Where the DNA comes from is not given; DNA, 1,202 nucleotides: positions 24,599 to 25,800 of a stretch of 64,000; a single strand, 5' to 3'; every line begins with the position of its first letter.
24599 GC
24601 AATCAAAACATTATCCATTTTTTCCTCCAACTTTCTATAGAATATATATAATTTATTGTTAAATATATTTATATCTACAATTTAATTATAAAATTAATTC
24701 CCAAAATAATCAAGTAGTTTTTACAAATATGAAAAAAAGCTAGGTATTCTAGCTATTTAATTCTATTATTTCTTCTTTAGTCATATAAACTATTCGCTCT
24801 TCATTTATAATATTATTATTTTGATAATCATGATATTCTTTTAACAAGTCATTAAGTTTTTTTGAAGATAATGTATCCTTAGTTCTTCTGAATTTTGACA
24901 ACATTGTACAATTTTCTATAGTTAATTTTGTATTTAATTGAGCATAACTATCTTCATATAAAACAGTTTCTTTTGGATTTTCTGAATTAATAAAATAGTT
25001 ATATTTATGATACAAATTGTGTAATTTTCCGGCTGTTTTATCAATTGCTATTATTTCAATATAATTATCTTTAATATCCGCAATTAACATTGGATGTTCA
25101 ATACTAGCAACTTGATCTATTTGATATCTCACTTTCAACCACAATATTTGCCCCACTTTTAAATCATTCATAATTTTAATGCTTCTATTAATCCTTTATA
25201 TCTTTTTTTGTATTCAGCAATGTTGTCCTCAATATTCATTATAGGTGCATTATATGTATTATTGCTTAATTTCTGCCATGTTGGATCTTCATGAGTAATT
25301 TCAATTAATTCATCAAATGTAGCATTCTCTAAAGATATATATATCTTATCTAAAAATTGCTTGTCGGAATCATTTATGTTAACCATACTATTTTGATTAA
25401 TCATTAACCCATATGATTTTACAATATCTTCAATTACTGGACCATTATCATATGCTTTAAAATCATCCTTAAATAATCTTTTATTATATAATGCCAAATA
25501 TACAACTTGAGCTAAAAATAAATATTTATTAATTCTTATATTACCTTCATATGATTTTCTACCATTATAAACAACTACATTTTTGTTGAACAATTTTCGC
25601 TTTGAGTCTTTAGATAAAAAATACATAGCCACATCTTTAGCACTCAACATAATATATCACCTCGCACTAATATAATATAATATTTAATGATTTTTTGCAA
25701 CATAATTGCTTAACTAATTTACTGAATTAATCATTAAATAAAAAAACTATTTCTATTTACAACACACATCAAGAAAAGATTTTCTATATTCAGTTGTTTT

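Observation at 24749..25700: Compact Panacea-domain (DUF4065) two-gene module inserted between rny and the cell-wall polysaccharide locus, partnered with an unclassifiable 140-aa protein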

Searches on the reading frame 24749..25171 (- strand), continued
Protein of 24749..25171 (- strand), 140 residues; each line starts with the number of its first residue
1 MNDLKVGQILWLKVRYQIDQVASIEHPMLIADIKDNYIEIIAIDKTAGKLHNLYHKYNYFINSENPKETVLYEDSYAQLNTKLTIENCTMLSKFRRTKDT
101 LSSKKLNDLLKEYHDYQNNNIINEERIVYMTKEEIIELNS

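Call 40: search_dna_similar(query=window:24749-25171:-, collection=phages, mode=protein, max_evalue=0.001)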
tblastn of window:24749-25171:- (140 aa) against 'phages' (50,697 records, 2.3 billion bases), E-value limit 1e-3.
No match.

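Call 41: search_dna_similar(query=P0149, collection=phages, mode=protein, max_evalue=0.01)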
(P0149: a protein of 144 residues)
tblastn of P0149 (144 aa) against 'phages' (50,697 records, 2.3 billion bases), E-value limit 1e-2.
No match.

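Call 42: search_dna_similar(query=P0149, collection=plasmids, mode=protein, max_evalue=0.01)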
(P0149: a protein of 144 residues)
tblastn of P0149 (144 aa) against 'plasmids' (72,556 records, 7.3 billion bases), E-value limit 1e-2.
No match.
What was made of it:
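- Tried and rejected: tblastn of two family members against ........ phages and PLSDB plasmids found nothing (calls 40-42).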

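Call 43: search_protein_families(library=pfam, proteins=[P0244, P0253, P0255, P0257, P0238, P0214, P0215, P0166, P0137, P0198], max_evalue=1)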
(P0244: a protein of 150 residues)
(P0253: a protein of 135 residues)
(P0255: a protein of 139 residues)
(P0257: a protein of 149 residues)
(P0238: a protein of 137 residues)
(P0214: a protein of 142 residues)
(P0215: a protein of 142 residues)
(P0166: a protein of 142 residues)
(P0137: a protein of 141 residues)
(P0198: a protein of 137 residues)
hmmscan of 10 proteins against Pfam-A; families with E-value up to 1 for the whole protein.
P0244 (150 aa): 0 families

P0253 (135 aa): 1 family
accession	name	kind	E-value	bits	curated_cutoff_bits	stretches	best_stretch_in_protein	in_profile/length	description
PF02384.22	N6_Mtase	-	0.022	14.5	20.4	1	78-128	241-292/311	N-6 DNA Methylase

P0255 (139 aa): 1 family
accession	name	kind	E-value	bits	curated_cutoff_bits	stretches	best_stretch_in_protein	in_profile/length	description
PF04276.17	DUF443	-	0.0043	17.3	26.2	1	87-128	27-68/202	Protein of unknown function (DUF443)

P0257 (149 aa): 1 family
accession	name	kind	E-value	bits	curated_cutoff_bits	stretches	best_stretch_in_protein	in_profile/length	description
PF17568.7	DUF5474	-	0.065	13.7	25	1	29-84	16-72/77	Family of unknown function (DUF5474)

P0238 (137 aa): 1 family
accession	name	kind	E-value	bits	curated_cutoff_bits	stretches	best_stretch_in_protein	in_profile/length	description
PF08458.16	PH_2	-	0.15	12.9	22.2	1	3-73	13-82/106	Plant pleckstrin homology-like region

P0214 (142 aa): 0 families

P0215 (142 aa): 0 families

P0166 (142 aa): 0 families

P0137 (141 aa): 2 families
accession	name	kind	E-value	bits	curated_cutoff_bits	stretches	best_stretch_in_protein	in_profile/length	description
PF02452.23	PemK_toxin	-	0.025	15.2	23.1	1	9-111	2-103/109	PemK-like, MazF-like toxin of type II toxin-antitoxin system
PF12509.13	DUF3715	-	0.16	12.4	28.5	1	88-125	31-68/150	Protein of unknown function (DUF3715)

P0198 (137 aa): 1 family
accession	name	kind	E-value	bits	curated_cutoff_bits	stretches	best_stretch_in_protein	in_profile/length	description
PF20033.5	DUF6438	-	0.067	13.9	30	0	70-121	46-97/116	Domain of unknown function (DUF6438)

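Call 50: fold_search(model_id=the predicted structure, library=pdb)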
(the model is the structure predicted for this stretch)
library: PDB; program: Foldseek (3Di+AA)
matches with E <= 10: 344; with E <= 0.001: 0
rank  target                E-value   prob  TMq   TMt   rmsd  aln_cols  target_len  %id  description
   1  2mf2_MODEL_1_A        1.8e-03  1.00  0.57  0.59   4.5       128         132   16  Structural and biophysical characterization of the mRNA interferase SaMazF from Staphylococcus aureus. (released 2014-05-21)
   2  1ne8                  2.2e-03  1.00  0.54  0.63   4.0       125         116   16  YDCE protein from Bacillus subtilis (released 2003-01-14)
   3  4mdx_A                3.5e-03  1.00  0.56  0.65   3.9       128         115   16  Crystal structure of Bacillus subtilis MazF in complex with RNA (released 2013-10-23)
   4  9g7k_A                4.8e-03  1.00  0.53  0.61   4.9       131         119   15  Staphylococcus aureus MazF in complex with Nanobody 12 (released 2024-07-31)
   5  6l29_B                6.5e-03  1.00  0.56  0.64   3.8       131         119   14  The structure of the MazF-mt1 mutant (released 2020-08-05)
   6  5hjz_A                7.3e-03  1.00  0.52  0.62   4.4       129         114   12  Structure of M. tuberculosis MazF-mt1 (Rv2801c) in complex with RNA (released 2017-01-18)
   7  7du5_B                9.3e-03  1.00  0.55  0.63   3.7       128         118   14  The structure of the M.tb MazF-mt1 toxin in complex with a fragment of cognate antitoxin (released 2022-01-12)
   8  7ewj_B                9.3e-03  1.00  0.50  0.60   5.5       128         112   17  Toxin-antitoxin complex from Staphylococcus aureus (released 2022-02-16)
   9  5cr2_C                2.0e-02  0.99  0.48  0.58   4.7       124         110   10  E. coli MazF in complex with single strand DNA substrate analog (released 2016-04-06)
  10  4mzt_A                2.3e-02  1.00  0.55  0.65   4.2       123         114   14  MazF from S. aureus crystal form II, C2221, 2.3 A (released 2014-05-21)
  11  5ckd_A                2.3e-02  0.99  0.48  0.59   5.0       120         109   10  E. coli MazF E24A form III (released 2016-04-06)
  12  5cqx_B                2.6e-02  0.99  0.48  0.56   6.1       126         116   10  E. coli MazF mutant E24A in complex with MazE residues 68-82 form I (released 2016-04-06)
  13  1m1f_A                2.9e-02  0.99  0.53  0.66   4.5       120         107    8  Kid toxin protein from E.coli plasmid R1 (released 2002-11-20)
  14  7ewj_H                3.3e-02  0.99  0.51  0.61   5.1       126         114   15  Toxin-antitoxin complex from Staphylococcus aureus (released 2022-02-16)
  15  7ewj_E                4.7e-02  0.98  0.50  0.60   4.9       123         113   16  Toxin-antitoxin complex from Staphylococcus aureus (released 2022-02-16)
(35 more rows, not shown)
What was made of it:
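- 24749..25171 (-): panT: 140-aa predicted MazF/PemK-fold toxin. Its start codon overlaps the panA stop (ATGA), and it has no strong Shine-Dalgarno of its own. Foldseek against PDB: the top 18 are all MazF/Kid/CcdB, with TM-scores (target-normalised) of 0.56-0.67 (call 50).
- On CcdB/MazF superfamily (fold level): Foldseek against PDB gives probability 1.00 and TM-scores (target-normalised) of 0.59-0.65 for the top seven hits (call 50).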

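Call 59: list_cluster_members(proteins=[window:24749-25171:-, window:25168-25650:-, P0064, P0042, P0011, P0005, P0028, P0071, P0118, P0094])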
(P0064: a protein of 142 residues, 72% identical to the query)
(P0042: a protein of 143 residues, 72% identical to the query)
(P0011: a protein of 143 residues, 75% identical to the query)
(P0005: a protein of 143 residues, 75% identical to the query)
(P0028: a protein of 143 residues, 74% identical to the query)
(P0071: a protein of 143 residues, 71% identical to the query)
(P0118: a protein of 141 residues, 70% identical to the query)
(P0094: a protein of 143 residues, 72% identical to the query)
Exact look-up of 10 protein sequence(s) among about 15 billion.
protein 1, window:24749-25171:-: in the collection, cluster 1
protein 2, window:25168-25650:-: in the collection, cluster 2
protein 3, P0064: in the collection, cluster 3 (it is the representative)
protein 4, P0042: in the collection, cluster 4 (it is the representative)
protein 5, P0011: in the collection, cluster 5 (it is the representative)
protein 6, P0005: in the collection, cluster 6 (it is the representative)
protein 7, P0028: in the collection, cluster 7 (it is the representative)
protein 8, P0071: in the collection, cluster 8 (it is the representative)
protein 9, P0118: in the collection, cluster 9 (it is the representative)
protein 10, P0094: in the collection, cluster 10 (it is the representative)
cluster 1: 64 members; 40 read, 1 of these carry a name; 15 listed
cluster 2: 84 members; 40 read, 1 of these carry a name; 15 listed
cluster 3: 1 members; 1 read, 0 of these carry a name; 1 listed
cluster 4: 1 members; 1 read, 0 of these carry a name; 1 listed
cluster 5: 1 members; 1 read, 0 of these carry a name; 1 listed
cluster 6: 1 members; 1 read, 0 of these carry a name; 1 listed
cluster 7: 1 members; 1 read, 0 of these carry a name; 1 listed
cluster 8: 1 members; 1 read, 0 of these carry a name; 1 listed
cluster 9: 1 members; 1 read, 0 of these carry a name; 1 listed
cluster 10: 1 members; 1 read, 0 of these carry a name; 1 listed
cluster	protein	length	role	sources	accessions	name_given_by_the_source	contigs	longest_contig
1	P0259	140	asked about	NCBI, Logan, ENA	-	-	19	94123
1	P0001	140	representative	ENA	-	-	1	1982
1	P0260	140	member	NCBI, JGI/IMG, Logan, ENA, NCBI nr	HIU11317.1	MAG TPA: hypothetical protein IAB65_01315 [Candidatus Onthocola stercorigallinarum] | hypothetical protein [Candidatus Onthocola stercorigallinarum]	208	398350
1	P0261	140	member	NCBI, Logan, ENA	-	-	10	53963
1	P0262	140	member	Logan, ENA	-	-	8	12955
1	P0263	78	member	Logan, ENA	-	-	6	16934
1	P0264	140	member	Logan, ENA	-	-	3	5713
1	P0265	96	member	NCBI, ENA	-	-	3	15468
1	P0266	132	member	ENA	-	-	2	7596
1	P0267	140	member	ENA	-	-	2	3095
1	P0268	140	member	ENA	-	-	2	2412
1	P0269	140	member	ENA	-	-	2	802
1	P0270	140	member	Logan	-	-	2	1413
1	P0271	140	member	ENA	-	-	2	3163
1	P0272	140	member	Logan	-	-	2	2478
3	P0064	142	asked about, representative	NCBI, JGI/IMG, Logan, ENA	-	-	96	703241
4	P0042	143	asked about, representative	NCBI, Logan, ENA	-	-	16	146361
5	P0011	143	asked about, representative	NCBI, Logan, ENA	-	-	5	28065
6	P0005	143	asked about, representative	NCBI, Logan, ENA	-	-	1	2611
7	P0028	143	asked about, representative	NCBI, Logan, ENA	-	-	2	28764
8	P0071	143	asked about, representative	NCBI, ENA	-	-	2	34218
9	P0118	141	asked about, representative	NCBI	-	-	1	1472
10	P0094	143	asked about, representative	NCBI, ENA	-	-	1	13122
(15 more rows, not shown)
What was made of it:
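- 25168..25650 (-): panA: 160-aa standalone Panacea-domain protein, the predicted antitoxin. Onthocola stercorigallinarum (call 59).
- NCBI calls the protein 'SocA family protein' (call 59).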

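Call 63: fold_search(model_id=the predicted structure, library=viral)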
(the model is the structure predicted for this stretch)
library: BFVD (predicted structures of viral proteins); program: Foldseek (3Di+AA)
matches with E <= 10: 600; with E <= 0.001: 3
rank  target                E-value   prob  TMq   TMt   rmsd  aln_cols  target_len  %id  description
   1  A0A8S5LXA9            3.4e-05  1.00  0.60  0.67   3.8       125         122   18  Endoribonuclease [Siphoviridae sp. ctRiO19]
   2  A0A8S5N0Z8            3.1e-04  1.00  0.58  0.47   4.6       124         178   14  Endoribonuclease [Siphoviridae sp. ctpbb7]
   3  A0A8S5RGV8            5.1e-04  1.00  0.47  0.27   9.5       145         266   16  PemK-like protein [virus sp. ctiha2]
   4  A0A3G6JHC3            1.5e-03  1.00  0.56  0.70   3.4       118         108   15  Type II toxin-antitoxin system PemK/MazF family toxin [Lactobacillus phage ViSo-2018a]
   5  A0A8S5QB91            7.2e-03  0.99  0.45  0.35   8.3       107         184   14  PemK-like protein [Myoviridae sp. ctdv95]
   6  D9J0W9                9.2e-03  0.99  0.48  0.35   5.6       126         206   16  Gp171 [Brochothrix phage A9]
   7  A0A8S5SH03            9.2e-03  0.99  0.43  0.43   6.1       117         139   11  PemK-like protein [Siphoviridae sp. ctBCr48]
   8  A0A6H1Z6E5            1.1e-02  1.00  0.50  0.43   6.3       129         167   10  (no name in the UniProt tables at hand)
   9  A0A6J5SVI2            2.3e-02  1.00  0.54  0.48   4.1       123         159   16  Uncharacterized protein [uncultured Caudovirales phage]
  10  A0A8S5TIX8            2.7e-02  0.97  0.47  0.25   5.8       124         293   18  Uncharacterized protein [Myoviridae sp. ctXXl13]
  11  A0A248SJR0            3.5e-02  0.57  0.23  0.19  12.8        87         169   11  (no name in the UniProt tables at hand)
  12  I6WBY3                9.1e-02  0.20  0.21  0.24  14.0       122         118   15  Uncharacterized protein [Aeromonas phage CC2]
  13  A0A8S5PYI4            1.6e-01  0.38  0.26  0.18  13.9       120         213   13  SH3-like domain protein [Myoviridae sp. ctgsk7]
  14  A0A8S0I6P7            1.7e-01  0.44  0.28  0.39   8.8       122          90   12  (no name in the UniProt tables at hand)
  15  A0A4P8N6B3            2.0e-01  0.60  0.24  0.39   3.1        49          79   18  Uncharacterized protein [Rheinheimera phage Barba21A]
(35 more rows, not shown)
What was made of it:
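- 24749..25171 (-): Foldseek against BFVD: the top hits are phage 'Endoribonuclease' and 'PemK-like' proteins (call 63).
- On CcdB/MazF superfamily (fold level): Foldseek against BFVD agrees (call 63).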

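Call 73: find_encoding_contigs(protein=P0026, flank=6000, max_places=3)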
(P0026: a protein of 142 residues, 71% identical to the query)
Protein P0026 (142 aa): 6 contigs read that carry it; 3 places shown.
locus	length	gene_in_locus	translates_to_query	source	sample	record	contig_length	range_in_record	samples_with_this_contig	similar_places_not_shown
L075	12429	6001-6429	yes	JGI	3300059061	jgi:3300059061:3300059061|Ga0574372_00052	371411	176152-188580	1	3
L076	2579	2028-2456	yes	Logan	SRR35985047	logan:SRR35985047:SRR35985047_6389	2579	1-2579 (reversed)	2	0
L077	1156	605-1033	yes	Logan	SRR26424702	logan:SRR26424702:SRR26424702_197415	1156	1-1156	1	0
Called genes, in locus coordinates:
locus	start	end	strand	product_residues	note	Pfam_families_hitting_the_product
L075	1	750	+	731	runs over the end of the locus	PF23139:OB_YrrC, PF14490:HHH_RecD2, PF01443:Viral_helicase1 (faint), PF13086:AAA_11 (weak), PF13245:AAA_19, PF13604:AAA_30, PF18335:SH3_13, PF13538:UvrD_C_2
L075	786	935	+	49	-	-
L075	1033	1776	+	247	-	PF02463:SMC_N, PF00005:ABC_tran, PF13304:AAA_21 (faint)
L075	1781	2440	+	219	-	PF01458:SUFBD_core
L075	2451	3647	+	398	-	PF00155:Aminotran_1_2, PF00266:Aminotran_5, PF01041:DegT_DnrJ_EryC1 (weak), PF01053:Cys_Met_Meta_PP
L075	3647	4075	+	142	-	PF01592:NifU_N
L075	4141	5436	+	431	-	PF00140:Sigma70_r1_2, PF04542:Sigma70_r2, PF04539:Sigma70_r3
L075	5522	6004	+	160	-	PF13274:SocA_Panacea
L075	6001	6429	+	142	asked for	-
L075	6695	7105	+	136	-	-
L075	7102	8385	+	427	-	PF02403:Seryl_tRNA_N, PF00587:tRNA-synt_2b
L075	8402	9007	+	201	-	-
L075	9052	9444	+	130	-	-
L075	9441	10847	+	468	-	PF00919:UPF0004, PF04055:Radical_SAM, PF01938:TRAM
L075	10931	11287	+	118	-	PF01527:HTH_Tnp_1, PF13518:HTH_28 (weak)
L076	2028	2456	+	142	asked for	-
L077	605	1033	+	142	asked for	-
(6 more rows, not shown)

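Call 74: find_encoding_contigs(protein=P0110, flank=6000, max_places=3)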
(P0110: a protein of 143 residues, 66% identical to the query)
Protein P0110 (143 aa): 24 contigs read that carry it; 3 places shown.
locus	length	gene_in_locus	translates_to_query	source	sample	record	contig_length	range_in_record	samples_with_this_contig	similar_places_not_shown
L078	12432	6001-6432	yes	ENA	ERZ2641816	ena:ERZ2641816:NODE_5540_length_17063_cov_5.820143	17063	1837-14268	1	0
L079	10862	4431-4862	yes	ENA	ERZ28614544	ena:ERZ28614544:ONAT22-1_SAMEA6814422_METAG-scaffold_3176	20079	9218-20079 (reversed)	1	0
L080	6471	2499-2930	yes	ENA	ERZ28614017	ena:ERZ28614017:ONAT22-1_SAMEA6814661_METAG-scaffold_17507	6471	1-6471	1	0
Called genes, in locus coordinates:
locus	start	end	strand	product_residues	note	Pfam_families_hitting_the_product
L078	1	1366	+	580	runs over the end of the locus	-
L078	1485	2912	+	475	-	-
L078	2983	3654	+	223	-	PF00072:Response_reg, PF00486:Trans_reg_C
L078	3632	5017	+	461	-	PF00512:HisKA, PF02518:HATPase_c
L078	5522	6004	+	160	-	PF13274:SocA_Panacea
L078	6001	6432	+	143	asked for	-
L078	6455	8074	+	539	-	PF01368:DHH, PF00571:CBS (weak), PF07085:DRTGG, PF02833:DHHA2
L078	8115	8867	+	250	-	PF00106:adh_short, PF01370:Epimerase (faint), PF08659:KR, PF13561:adh_short_C2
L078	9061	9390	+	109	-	PF13780:DUF4176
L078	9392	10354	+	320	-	PF13780:DUF4176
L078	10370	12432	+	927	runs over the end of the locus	-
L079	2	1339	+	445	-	?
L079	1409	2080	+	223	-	PF00072:Response_reg, PF00486:Trans_reg_C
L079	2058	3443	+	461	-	PF00512:HisKA, PF02518:HATPase_c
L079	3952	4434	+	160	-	PF13274:SocA_Panacea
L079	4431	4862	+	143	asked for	-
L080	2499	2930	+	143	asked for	-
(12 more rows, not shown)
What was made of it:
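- Several lineages carry the pair between ordinary housekeeping genes (calls 73, 74).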

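Call 75: find_encoding_contigs(protein=P0042, flank=6000, max_places=3)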
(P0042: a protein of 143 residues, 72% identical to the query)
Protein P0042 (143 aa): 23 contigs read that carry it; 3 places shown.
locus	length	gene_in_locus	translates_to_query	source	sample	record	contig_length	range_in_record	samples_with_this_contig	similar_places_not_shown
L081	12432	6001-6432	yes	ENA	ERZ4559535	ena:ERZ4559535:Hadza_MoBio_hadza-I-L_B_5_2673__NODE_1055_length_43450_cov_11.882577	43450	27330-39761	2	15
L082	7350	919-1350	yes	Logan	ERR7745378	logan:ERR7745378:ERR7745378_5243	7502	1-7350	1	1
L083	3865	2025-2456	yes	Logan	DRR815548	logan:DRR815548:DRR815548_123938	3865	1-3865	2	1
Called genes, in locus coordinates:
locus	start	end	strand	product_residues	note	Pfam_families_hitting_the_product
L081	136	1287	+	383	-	-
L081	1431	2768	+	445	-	-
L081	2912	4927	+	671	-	PF07963:N_methyl (weak)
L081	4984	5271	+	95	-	PF01520:Amidase_3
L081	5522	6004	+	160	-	PF13274:SocA_Panacea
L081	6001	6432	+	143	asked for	-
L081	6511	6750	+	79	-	-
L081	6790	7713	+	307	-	PF00149:Metallophos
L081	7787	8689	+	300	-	PF02086:MethyltransfD12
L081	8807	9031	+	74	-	-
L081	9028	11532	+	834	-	PF04545:Sigma70_r4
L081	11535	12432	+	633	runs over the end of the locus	-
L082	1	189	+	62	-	?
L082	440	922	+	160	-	PF13274:SocA_Panacea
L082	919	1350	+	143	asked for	-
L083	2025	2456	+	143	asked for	-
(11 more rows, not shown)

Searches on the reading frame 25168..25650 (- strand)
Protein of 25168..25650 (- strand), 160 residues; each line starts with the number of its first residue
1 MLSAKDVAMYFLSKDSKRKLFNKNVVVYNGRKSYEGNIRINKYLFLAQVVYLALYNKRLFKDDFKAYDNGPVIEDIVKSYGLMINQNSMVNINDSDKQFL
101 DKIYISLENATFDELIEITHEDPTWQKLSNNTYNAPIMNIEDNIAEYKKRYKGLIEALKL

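Call 3: search_protein_families(library=pfam, proteins=[window:25168-25650:-], max_evalue=1)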
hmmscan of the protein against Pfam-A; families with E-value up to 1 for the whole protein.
window:25168-25650:- (160 aa): 3 families
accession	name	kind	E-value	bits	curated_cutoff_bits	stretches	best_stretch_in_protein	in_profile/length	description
PF13274.11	SocA_Panacea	-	1.1e-13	52.5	25.7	1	41-126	2-113/113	Antitoxin SocA-like, Panacea domain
PF10903.13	DUF2691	-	0.0048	17.2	25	1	9-124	37-147/152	Protein of unknown function (DUF2691)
PF23179.1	bHLH_INO2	-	0.18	12.4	23.4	0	14-50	19-55/74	INO2 bHLH domain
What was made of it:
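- On PanA (Panacea/DUF4065 antitoxins): 52.5 bits against a cut-off of 25.7, E 1.1e-13, profile positions 2-113 of 113 (call 3).
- Checked: PanA matches Pfam SocA_Panacea (PF13274) at E 1.1e-13, 52.5 bits against a gathering score of 25.7, covering profile positions 2-113 of 113 (call 3).
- PanA identity: PF13274 scores above its gathering cut-off (call 3).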

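Call 4: search_protein_families(library=ncbifam, proteins=[window:25168-25650:-], max_evalue=1)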
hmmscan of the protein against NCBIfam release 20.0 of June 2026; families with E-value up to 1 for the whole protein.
window:25168-25650:- (160 aa): 1 family
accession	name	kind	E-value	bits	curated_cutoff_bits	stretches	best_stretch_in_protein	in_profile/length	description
NF047745.1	SocA_antitoxin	equivalog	6.6e-06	25.9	190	1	37-79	23-65/176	type VI toxin-antitoxin system SocA family antitoxin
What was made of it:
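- On SocA (type VI antitoxin, NCBIfam NF047745 equivalog): 25.9 bits, over residues 37-79 only (call 4).
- Closest known: SocAB. Different: The SocA equivalog model is far below its cut-off (call 4).
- The NCBIfam SocA_antitoxin equivalog scores 25.9 bits against a cut-off of 190, over 43 residues only (call 4).
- Tried and rejected: The SocA equivalog was rejected on score (call 4).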

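Call 5: search_protein_families(library=padloc, proteins=[window:25168-25650:-], max_evalue=1)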
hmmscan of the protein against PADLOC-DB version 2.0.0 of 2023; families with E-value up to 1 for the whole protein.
window:25168-25650:- (160 aa): 0 families

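Call 6: search_protein_families(library=phrogs, proteins=[window:25168-25650:-], max_evalue=1)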
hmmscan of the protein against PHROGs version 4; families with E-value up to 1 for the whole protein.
window:25168-25650:- (160 aa): 2 families
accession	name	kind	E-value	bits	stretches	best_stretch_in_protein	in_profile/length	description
phrog_1281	-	unknown function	3.6e-20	73.5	1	2-151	8-154/195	-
phrog_10390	-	unknown function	1.3e-10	42.3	1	3-147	150-290/299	-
